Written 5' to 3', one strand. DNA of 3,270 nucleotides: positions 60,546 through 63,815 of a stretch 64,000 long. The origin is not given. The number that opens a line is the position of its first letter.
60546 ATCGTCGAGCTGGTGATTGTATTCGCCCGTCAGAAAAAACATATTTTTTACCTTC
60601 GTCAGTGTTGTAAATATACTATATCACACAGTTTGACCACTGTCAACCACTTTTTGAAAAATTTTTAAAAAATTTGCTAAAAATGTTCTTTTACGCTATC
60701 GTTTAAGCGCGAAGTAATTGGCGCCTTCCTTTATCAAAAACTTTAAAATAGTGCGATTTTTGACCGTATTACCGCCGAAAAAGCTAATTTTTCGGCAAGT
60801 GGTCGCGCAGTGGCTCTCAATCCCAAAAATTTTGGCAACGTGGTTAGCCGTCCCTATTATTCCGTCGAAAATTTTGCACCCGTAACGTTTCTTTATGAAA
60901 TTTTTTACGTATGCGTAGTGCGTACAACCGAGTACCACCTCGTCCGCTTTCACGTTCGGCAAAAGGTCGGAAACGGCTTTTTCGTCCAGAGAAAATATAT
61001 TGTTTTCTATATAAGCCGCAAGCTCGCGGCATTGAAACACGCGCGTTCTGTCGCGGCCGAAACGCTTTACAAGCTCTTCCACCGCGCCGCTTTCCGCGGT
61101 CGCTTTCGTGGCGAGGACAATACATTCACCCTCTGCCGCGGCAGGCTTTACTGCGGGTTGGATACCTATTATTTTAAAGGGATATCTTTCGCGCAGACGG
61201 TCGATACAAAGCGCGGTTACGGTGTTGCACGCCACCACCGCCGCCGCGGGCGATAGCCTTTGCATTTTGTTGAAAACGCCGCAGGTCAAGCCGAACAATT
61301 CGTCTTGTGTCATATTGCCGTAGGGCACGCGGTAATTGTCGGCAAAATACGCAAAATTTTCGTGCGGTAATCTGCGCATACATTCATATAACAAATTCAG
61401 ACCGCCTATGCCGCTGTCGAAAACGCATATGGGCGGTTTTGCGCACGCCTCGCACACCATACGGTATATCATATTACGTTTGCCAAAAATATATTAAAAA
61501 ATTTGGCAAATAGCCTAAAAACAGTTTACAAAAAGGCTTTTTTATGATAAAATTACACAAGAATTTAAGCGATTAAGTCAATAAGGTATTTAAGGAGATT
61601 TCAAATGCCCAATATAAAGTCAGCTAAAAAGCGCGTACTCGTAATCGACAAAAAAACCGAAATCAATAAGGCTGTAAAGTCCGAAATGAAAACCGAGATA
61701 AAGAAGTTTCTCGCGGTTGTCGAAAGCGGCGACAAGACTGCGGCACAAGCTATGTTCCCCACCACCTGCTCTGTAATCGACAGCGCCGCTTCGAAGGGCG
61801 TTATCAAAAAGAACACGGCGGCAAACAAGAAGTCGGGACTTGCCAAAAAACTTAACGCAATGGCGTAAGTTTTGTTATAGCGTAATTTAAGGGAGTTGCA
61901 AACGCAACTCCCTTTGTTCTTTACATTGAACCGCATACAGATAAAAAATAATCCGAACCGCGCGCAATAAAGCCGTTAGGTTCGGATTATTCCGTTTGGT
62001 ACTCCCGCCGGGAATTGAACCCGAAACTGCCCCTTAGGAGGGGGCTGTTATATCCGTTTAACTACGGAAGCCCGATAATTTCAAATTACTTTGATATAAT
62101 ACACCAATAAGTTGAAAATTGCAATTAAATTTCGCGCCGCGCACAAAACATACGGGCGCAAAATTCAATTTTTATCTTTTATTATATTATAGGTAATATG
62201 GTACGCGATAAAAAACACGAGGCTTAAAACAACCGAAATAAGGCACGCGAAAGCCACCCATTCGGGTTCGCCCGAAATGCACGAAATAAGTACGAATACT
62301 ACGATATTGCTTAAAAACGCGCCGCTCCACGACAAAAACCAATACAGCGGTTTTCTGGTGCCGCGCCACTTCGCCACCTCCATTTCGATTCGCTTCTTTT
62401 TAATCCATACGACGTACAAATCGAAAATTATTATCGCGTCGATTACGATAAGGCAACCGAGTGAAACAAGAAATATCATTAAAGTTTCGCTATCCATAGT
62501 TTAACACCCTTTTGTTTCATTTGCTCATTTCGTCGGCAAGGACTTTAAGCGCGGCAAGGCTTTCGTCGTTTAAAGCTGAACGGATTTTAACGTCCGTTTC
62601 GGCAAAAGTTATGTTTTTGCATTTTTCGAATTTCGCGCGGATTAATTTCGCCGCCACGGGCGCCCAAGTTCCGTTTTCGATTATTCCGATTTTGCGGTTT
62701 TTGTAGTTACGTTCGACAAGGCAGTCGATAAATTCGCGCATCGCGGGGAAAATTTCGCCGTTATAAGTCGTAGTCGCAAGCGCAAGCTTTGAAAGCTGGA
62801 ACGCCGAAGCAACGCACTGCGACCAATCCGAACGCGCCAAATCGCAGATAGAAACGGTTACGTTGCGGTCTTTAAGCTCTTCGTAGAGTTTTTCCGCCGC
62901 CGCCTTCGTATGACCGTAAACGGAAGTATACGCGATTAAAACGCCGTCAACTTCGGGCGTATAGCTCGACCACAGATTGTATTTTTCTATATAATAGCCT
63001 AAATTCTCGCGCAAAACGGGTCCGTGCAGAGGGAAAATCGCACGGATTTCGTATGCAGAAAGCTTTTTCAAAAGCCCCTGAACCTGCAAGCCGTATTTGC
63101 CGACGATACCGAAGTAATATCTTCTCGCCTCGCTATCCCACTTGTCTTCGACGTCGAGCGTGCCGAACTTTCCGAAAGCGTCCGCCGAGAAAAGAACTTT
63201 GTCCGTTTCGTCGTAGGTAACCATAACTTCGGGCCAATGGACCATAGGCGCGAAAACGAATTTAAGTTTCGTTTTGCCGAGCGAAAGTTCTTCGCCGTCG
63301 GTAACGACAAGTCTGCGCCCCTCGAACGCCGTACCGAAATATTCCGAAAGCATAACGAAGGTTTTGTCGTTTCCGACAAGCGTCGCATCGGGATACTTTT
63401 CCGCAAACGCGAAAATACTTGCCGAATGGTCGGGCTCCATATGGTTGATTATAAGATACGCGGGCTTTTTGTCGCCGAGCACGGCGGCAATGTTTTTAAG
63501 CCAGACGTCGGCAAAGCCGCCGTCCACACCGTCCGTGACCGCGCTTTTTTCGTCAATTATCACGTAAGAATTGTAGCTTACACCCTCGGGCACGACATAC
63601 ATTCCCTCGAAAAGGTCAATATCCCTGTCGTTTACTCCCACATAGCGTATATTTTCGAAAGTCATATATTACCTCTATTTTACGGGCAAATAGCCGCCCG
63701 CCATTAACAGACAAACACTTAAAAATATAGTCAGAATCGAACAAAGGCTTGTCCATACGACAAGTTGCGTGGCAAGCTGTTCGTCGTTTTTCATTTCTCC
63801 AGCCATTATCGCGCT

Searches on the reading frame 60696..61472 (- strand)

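Call 31: search_protein_families(library=pfam, proteins=[window:60696-61472:-], max_evalue=0.00001)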
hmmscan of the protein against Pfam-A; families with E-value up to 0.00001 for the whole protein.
window:60696-61472:- (258 aa): 1 family
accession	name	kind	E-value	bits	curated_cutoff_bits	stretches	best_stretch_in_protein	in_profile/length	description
PF01177.27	Asp_Glu_race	-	3.4e-12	47.1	31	1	66-205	59-204/211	Asp/Glu/Hydantoin racemase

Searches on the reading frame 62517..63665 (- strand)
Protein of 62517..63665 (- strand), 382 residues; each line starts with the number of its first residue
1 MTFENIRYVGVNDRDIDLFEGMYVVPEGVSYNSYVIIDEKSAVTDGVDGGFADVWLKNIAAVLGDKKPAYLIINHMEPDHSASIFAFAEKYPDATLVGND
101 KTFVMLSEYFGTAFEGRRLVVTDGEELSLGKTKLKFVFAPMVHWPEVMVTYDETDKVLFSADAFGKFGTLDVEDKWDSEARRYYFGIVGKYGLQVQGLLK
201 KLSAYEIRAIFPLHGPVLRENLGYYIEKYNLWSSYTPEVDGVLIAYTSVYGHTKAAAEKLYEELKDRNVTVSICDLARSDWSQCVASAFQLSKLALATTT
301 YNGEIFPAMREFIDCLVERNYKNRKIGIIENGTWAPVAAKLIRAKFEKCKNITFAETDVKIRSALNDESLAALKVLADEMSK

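Call 31: search_protein_families(library=pfam, proteins=[window:62517-63665:-], max_evalue=0.00001)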
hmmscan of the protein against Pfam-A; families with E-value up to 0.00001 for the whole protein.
window:62517-63665:- (382 aa): 3 families
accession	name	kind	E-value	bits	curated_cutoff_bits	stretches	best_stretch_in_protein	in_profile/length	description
PF19583.5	ODP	-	1.5e-16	61.3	27.2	1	29-215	1-194/194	ODP family beta lactamase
PF00753.33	Lactamase_B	-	2.9e-08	34.3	22.7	1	30-180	5-166/196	Metallo-beta-lactamase superfamily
PF12724.12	Flavodoxin_5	-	1.7e-06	28.9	27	1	243-324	1-77/145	Flavodoxin domain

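Call 61: find_encoding_contigs(protein=window:62517-63665:-, flank=10000, max_places=1)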
Protein window:62517-63665:- (382 aa): 7 contigs read that carry it; 1 place shown.
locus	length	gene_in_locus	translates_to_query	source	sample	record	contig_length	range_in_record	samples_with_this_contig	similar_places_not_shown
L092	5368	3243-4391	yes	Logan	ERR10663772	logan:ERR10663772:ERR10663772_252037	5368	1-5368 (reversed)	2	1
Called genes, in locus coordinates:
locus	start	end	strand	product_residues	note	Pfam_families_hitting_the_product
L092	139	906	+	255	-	PF00696:AA_kinase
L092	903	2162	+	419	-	PF00171:Aldedh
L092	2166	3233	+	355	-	PF03547:Mem_trans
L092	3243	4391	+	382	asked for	PF00753:Lactamase_B, PF19583:ODP, PF12724:Flavodoxin_5 (weak)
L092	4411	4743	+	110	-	-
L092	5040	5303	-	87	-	PF01649:Ribosomal_S20p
